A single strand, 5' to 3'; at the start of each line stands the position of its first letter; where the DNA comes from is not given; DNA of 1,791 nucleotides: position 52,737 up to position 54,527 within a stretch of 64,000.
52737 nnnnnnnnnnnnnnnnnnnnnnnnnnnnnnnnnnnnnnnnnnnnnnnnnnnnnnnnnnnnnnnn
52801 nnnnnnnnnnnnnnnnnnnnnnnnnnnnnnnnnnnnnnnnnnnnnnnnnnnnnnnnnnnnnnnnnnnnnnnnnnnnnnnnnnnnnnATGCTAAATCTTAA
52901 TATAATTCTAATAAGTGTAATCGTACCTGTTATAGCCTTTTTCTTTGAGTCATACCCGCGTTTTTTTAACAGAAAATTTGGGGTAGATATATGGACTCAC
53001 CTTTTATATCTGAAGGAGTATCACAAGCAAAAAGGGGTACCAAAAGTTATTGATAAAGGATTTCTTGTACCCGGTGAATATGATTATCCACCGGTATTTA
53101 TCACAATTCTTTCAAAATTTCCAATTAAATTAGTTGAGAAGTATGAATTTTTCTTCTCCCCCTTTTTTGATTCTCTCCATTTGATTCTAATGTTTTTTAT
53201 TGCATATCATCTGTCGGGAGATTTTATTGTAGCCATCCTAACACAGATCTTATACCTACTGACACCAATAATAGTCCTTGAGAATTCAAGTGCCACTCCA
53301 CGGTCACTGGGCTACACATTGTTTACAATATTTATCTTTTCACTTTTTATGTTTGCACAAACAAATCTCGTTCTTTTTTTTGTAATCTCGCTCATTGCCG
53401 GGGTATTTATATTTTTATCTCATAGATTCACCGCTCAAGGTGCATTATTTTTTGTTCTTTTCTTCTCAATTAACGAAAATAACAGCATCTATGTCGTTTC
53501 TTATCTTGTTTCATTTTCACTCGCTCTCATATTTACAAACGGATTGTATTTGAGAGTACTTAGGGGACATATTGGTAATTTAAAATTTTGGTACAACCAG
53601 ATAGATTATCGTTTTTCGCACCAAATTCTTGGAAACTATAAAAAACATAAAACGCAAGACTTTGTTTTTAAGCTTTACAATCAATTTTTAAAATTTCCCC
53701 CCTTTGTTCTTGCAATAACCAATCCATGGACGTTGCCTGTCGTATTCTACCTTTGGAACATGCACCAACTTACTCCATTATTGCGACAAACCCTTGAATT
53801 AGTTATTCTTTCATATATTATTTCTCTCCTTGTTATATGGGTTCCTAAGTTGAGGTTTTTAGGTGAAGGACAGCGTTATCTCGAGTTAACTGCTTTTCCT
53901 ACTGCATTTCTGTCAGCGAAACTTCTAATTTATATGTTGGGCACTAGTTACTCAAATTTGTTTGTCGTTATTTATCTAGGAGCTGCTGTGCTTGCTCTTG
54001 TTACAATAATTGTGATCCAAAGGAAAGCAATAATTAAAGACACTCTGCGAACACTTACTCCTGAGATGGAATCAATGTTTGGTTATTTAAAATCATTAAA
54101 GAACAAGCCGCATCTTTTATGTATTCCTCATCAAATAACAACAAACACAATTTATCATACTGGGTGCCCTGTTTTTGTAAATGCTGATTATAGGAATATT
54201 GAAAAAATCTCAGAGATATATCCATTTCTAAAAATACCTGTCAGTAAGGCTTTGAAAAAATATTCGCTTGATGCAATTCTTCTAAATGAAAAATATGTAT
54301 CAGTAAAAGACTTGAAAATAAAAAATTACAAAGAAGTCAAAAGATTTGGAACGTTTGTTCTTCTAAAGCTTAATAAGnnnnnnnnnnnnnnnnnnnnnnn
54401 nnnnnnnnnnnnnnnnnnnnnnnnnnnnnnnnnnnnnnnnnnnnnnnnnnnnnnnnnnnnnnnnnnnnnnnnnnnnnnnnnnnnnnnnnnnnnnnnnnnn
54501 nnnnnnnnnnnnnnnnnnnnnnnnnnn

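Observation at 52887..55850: Family E: convergent inverted duplicate of an uncharacterised 497-aa membrane protein whose 3' ends overlap by 18 nt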

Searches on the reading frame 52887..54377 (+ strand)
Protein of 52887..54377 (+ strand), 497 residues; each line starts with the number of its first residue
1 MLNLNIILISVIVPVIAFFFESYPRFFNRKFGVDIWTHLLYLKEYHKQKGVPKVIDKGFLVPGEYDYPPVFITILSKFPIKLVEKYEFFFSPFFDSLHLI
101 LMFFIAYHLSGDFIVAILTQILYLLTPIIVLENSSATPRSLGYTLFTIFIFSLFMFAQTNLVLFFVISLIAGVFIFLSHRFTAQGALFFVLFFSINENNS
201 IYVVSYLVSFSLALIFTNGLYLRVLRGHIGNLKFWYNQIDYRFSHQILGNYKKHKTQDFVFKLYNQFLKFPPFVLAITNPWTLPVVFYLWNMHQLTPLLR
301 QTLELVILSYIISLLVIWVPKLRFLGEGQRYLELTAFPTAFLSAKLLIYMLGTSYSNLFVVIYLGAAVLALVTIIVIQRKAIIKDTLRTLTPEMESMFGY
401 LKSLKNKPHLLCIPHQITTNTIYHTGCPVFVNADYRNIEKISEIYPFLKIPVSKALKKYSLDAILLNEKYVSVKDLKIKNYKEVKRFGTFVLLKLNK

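Call 5: search_protein_families(library=pfam, proteins=[window:52887-54377:+], max_evalue=1)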
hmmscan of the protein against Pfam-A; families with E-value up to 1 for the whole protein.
window:52887-54377:+ (497 aa): 1 family
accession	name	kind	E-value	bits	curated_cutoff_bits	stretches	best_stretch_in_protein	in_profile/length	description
PF06718.16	DUF1203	-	0.21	12.3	27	1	402-477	9-85/116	Protein of unknown function (DUF1203)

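Call 7: search_protein_families(library=ncbifam, proteins=[window:52887-54377:+], max_evalue=1)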
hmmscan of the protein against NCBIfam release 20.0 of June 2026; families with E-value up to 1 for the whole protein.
window:52887-54377:+ (497 aa): 0 families

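Call 8: search_solved_structures(query=window:52887-54377:+, max_evalue=10)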
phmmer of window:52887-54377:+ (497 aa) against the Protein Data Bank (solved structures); distinct sequences matched with E-value up to 10: 0.

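Call 10: find_homologous_proteins(query=window:52887-54377:+)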
Query window:52887-54377:+ (497 aa): 299 proteins with E <= 0.001 among 8000 candidates; the best 120 are listed.
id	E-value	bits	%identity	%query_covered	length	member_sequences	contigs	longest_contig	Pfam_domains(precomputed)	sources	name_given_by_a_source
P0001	1.7e-289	979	89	100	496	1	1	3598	-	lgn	-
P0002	2.1e-289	979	90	97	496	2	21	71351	-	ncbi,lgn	-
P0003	6.8e-289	977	88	100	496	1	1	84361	-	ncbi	-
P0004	8.7e-289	977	88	100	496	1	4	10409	-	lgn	-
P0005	2.5e-287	972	88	100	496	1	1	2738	-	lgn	-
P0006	1.3e-263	894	82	98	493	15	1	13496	-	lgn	-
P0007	5.2e-254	862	77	100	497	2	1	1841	-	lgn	-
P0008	2.1e-242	824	73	100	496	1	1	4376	-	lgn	-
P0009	1.7e-206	705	65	96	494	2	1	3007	-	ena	-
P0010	1.8e-206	705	65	96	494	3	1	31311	-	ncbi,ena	-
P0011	5.7e-204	697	65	96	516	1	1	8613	-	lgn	-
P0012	6.2e-204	697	64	98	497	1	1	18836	-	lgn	-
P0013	2.0e-203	695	63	99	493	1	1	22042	-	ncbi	-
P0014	2.8e-203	695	63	97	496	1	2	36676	-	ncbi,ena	ncbi:MAG: hypothetical protein AAB583_01945 [Patescibacteria group bacterium]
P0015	2.3e-202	692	63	98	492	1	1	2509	-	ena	-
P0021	8.2e-201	686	61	99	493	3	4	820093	-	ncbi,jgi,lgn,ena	-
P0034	2.3e-198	678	61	99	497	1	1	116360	-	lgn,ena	-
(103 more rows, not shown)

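Call 13: find_encoding_contigs(protein=P0021, flank=6000, max_places=4)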
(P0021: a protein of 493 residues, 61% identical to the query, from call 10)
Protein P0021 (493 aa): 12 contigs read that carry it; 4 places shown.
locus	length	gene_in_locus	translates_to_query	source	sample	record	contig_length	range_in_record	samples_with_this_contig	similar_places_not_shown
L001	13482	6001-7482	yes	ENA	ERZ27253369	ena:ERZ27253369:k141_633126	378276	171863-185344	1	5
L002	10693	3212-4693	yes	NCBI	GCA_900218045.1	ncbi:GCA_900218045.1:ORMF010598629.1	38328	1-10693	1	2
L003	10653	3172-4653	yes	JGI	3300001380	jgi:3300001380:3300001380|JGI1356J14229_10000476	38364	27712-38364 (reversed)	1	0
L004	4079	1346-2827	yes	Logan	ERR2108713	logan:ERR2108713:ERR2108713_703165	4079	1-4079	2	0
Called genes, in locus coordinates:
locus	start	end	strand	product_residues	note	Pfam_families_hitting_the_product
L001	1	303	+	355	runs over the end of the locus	PF13439:Glyco_transf_4, PF00534:Glycos_transf_1, PF13692:Glyco_trans_1_4, PF13524:Glyco_trans_1_2, PF20706:GT4-conflict (weak)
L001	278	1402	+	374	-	PF04188:Mannosyl_trans2 (weak)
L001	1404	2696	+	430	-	PF01943:Polysacc_synt, PF13440:Polysacc_synt_3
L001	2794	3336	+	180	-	PF00908:dTDP_sugar_isom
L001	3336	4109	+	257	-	PF00535:Glycos_transf_2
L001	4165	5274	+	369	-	PF13439:Glyco_transf_4, PF13579:Glyco_trans_4_4 (weak), PF02350:Epimerase_2 (faint), PF20706:GT4-conflict, PF00534:Glycos_transf_1, PF13692:Glyco_trans_1_4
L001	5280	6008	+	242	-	PF13302:Acetyltransf_3 (faint), PF00583:Acetyltransf_1, PF13673:Acetyltransf_10, PF08445:FR47 (weak), PF13508:Acetyltransf_7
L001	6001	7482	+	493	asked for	-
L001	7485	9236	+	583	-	PF13231:PMT_2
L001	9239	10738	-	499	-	-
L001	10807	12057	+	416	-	PF13231:PMT_2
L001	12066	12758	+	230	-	PF01209:Ubie_methyltran (faint), PF13489:Methyltransf_23, PF13847:Methyltransf_31, PF08241:Methyltransf_11, PF08242:Methyltransf_12 (weak), PF13649:Methyltransf_25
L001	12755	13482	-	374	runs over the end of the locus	PF00155:Aminotran_1_2, PF00266:Aminotran_5 (weak), PF01041:DegT_DnrJ_EryC1, PF01053:Cys_Met_Meta_PP, PF01212:Beta_elim_lyase (weak)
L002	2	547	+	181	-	?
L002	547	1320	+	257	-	PF00535:Glycos_transf_2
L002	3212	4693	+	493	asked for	-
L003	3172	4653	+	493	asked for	-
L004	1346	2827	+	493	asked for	-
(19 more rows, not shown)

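Call 14: find_encoding_contigs(protein=P0034, flank=6000, max_places=3)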
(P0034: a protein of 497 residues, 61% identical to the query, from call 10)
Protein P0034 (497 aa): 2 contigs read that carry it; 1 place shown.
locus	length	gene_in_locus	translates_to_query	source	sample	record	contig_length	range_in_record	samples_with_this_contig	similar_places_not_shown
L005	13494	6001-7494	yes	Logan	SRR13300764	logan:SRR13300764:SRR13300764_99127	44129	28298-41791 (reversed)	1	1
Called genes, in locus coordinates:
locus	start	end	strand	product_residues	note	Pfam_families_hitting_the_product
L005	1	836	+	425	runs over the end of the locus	PF01943:Polysacc_synt, PF13440:Polysacc_synt_3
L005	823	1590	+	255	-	PF00535:Glycos_transf_2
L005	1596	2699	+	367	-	PF13439:Glyco_transf_4, PF20706:GT4-conflict, PF00534:Glycos_transf_1, PF13692:Glyco_trans_1_4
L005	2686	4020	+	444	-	PF13231:PMT_2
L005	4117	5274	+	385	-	PF01041:DegT_DnrJ_EryC1, PF01212:Beta_elim_lyase (weak)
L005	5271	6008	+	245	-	PF00583:Acetyltransf_1, PF13673:Acetyltransf_10, PF13508:Acetyltransf_7, PF08445:FR47 (weak)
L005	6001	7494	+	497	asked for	-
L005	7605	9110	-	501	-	-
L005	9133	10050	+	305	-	PF01073:3Beta_HSD, PF01370:Epimerase, PF02719:Polysacc_synt_2, PF04321:RmlD_sub_bind, PF13460:NAD_binding_10 (weak), PF16363:GDP_Man_Dehyd, PF07993:NAD_binding_4 (weak)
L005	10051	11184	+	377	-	PF00534:Glycos_transf_1, PF13692:Glyco_trans_1_4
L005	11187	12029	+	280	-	PF05050:Methyltransf_21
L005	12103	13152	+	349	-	PF13506:Glyco_transf_21 (weak), PF00535:Glycos_transf_2, PF10111:Glyco_tranf_2_2, PF13641:Glyco_tranf_2_3, PF13632:Glyco_trans_2_3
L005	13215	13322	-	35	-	-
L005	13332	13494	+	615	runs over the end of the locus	-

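Call 18: find_related_loci(query=A1, collection=genome_contigs, flank=8000)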
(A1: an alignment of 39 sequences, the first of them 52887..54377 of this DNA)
Query A1 (497 aa) in genome_contigs; peptide patterns used: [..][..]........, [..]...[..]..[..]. (x = any residue, [..] = any of these).
73 stretches matched a pattern; 69 encode a relative of the query (tblastn E <= 1e-3); 63 distinct loci.
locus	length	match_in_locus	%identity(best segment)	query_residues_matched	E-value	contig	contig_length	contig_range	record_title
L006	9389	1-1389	81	36-497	0e+0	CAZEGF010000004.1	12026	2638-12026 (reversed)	MAG TPA_asm: uncultured Gammaproteobacteria bacterium isolate SRP135725_co2_582 genome assembly, contig: k141_5589288, w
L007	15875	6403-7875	62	4-494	0e+0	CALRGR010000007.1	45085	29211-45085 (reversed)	MAG: Candidatus Levybacteria bacterium GW2011_GWA1_37_16 isolate Baikal-1250m-152 genome assembly, contig: Baikal-1250m-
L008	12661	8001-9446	63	13-494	0e+0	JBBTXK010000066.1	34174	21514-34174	MAG: Patescibacteria group bacterium isolate H51-bin196_1 H51_bin196_1_000000000066, whole genome shotgun sequence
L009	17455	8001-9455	61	16-497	0e+0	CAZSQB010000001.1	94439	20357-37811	MAG TPA_asm: uncultured Gammaproteobacteria bacterium isolate SRP269290_co3_983 genome assembly, contig: NODE_149_length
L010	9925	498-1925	62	20-495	0e+0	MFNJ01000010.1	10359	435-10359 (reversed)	MAG: Candidatus Levybacteria bacterium RIFCSPHIGHO2_01_FULL_36_15 rifcsphigho2_01_scaffold_16992, whole genome shotgun s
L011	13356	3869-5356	88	1-496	0e+0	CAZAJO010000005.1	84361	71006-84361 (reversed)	MAG TPA_asm: uncultured Gammaproteobacteria bacterium isolate SRP342105_co1_429 genome assembly, contig: NODE_347_length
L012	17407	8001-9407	61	10-478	0e+0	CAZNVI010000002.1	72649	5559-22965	MAG TPA_asm: uncultured Gammaproteobacteria bacterium isolate SRP192515_co1_25 genome assembly, contig: NODE_217_length_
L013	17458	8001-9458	58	6-491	0e+0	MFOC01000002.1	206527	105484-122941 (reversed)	MAG: Candidatus Levybacteria bacterium RIFCSPHIGHO2_02_FULL_40_18 rifcsphigho2_02_scaffold_124, whole genome shotgun seq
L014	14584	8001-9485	58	4-495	0e+0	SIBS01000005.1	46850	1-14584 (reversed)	MAG: Candidatus Levyibacteriota bacterium isolate Baikal-deep-G183 BACOMB-C3138, whole genome shotgun sequence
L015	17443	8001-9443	59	13-495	0e+0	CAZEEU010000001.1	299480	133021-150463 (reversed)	MAG TPA_asm: uncultured Gammaproteobacteria bacterium isolate SRP286056_co1_676 genome assembly, contig: NODE_11_length_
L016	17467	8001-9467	58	5-495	0e+0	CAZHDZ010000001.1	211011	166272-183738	MAG TPA_asm: uncultured Gammaproteobacteria bacterium isolate SRP286056_co1_222 genome assembly, contig: NODE_27_length_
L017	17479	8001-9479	52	3-496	1e-166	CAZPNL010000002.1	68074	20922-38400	MAG TPA_asm: uncultured Gammaproteobacteria bacterium isolate SRP342105_co2_196 genome assembly, contig: NODE_349_length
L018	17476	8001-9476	58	6-497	0e+0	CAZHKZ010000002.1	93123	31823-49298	MAG TPA_asm: uncultured Gammaproteobacteria bacterium isolate SRP278252_co2_13 genome assembly, contig: NODE_328_length_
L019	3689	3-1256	56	78-495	5e-161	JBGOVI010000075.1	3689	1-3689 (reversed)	MAG: Patescibacteria group bacterium isolate OBJ_0618_7090110_119 k141_4663444_length_3689_cov_9.0000, whole genome shot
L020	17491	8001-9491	40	7-495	2e-107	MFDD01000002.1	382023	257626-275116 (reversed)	MAG: Candidatus Daviesbacteria bacterium RIFCSPHIGHO2_02_FULL_43_12 rifcsphigho2_02_scaffold_105, whole genome shotgun s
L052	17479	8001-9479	28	7-494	2e-54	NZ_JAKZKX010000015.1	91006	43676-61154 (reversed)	Fundidesulfovibrio agrisoli strain SG106 Scaffold15, whole genome shotgun sequence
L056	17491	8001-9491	26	4-493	5e-53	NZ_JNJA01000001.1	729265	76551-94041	Solidesulfovibrio alcoholivorans DSM 5433 Q368DRAFT_scaffold00001.1_C, whole genome shotgun sequence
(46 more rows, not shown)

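Call 23: search_protein_families(library=pfam, proteins=[L056:151-2082:+, L056:3465-4523:+, L056:4726-5430:+, L056:5595-7781:+, L056:7917-9506:+, L056:9513-10769:+, L056:10803-12227:+, L056:12239-13273:+, L056:13206-15170:+, L056:15327-16697:+], max_evalue=0.0001)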
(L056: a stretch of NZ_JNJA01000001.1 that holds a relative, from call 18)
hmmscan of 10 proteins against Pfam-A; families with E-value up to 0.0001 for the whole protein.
L056:151-2082:+ (644 aa): 0 families

L056:3465-4523:+ (353 aa): 1 family
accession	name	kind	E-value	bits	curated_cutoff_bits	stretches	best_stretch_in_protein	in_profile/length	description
PF02568.20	ThiI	-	1e-11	45.2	20.5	1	5-144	5-145/197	Thiamine biosynthesis protein (ThiI)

L056:4726-5430:+ (235 aa): 2 families
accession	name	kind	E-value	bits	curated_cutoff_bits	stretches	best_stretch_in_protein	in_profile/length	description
PF00483.29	NTP_transferase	-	6.6e-49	167.1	21.2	1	4-232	1-243/245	Nucleotidyl transferase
PF12804.13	NTP_transf_3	-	4.1e-11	43.7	27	1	5-132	1-121/160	MobA-like NTP transferase domain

L056:5595-7781:+ (729 aa): 4 families
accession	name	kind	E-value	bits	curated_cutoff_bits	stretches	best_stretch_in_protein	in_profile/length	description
PF00288.32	GHMP_kinases_N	-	2.1e-14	53.9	22.3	1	282-363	8-87/87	GHMP kinases N terminal domain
PF08544.19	GHMP_kinases_C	-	8.5e-14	52.2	21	1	437-515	2-81/85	GHMP kinases C terminal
PF13580.11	SIS_2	-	1.7e-13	51.3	27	1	553-683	6-138/138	SIS domain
PF01380.27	SIS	-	6.6e-07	29.6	25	1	640-692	45-97/131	SIS domain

L056:7917-9506:+ (530 aa): 0 families

L056:9513-10769:+ (419 aa): 2 families
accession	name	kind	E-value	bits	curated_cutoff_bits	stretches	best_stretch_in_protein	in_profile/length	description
PF13692.12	Glyco_trans_1_4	-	2.9e-19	70.1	27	1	227-375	2-142/142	Glycosyl transferases group 1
PF00534.26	Glycos_transf_1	-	7.5e-16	58.6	26.4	1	224-380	13-163/172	Glycosyl transferases group 1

L056:10803-12227:+ (475 aa): 5 families
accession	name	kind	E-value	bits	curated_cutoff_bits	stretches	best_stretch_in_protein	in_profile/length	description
PF13692.12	Glyco_trans_1_4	-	4.7e-28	98.7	27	1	281-429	2-142/142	Glycosyl transferases group 1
PF00534.26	Glycos_transf_1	-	3.6e-25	88.9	26.4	1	271-442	6-171/172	Glycosyl transferases group 1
PF13524.12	Glyco_trans_1_2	-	3.3e-17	63.2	25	1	306-455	9-140/144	Glycosyl transferase-like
PF13579.12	Glyco_trans_4_4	-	2.6e-13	51.1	29.7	1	93-255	16-158/158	Glycosyl transferase 4-like domain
PF13439.12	Glyco_transf_4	-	1.4e-11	45.1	28.5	1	142-259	62-169/170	Glycosyltransferase Family 4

L056:12239-13273:+ (345 aa): 2 families
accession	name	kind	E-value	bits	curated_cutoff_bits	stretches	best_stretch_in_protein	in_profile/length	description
PF04055.27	Radical_SAM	-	1.5e-12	48.4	29.5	1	10-142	1-139/166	Radical SAM superfamily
PF13186.11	SPASM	-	1.1e-09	38.8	21.5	1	241-306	1-66/67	Iron-sulfur cluster-binding domain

L056:13206-15170:+ (655 aa): 0 families

L056:15327-16697:+ (457 aa): 0 families
